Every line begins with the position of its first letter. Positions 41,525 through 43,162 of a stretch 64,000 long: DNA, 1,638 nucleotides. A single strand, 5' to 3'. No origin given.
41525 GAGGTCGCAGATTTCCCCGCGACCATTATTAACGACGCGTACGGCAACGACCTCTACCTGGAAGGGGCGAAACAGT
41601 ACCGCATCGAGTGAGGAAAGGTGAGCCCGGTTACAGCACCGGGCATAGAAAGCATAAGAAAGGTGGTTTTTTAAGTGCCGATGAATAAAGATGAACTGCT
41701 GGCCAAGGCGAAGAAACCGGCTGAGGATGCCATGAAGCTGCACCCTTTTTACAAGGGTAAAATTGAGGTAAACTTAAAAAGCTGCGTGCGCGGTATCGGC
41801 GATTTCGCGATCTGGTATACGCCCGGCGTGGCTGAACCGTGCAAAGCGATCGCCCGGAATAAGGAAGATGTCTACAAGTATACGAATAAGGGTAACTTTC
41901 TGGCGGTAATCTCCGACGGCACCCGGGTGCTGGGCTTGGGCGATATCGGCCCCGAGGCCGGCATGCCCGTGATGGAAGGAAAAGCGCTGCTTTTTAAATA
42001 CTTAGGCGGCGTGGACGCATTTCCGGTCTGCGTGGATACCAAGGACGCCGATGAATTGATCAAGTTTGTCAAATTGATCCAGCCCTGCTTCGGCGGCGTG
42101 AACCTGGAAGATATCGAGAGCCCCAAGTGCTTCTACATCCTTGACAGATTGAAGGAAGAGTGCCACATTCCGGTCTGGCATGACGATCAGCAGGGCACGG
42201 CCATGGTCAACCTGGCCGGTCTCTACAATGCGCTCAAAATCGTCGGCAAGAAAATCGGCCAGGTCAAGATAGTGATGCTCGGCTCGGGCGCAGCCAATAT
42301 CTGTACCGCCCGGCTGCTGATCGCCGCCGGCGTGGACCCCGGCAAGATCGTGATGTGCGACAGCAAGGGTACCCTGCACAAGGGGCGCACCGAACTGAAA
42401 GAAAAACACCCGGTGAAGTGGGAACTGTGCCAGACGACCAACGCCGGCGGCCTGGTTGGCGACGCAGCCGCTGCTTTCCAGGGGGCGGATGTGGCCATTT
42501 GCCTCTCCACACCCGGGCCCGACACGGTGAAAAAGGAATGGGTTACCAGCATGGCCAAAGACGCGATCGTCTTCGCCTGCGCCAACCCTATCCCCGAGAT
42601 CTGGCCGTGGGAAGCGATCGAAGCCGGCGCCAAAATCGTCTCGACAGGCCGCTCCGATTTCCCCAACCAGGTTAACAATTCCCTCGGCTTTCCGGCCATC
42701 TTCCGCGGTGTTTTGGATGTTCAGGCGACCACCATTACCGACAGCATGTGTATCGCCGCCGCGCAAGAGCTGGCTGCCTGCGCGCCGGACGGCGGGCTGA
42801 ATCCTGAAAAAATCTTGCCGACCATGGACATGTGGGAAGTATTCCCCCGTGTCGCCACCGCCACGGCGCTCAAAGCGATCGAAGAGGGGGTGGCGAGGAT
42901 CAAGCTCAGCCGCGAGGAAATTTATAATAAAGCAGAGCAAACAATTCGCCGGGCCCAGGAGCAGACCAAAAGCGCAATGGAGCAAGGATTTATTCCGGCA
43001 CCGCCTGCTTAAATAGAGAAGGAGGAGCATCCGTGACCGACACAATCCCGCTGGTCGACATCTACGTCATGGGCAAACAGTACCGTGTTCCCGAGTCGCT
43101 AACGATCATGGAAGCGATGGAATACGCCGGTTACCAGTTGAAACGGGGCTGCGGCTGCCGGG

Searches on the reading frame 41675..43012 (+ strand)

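Call 9: search_protein_families(library=pfam, proteins=[window:41675-43012:+], max_evalue=0.01)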
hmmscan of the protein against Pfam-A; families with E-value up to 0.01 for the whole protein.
window:41675-43012:+ (445 aa): 2 families
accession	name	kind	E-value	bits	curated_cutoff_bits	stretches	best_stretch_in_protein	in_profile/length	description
PF00390.24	malic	-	1.9e-30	106.5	23.1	1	42-160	18-182/182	Malic enzyme, N-terminal domain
PF03949.21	Malic_M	-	8.7e-21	74.8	23.5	1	173-396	2-252/258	Malic enzyme, NAD binding domain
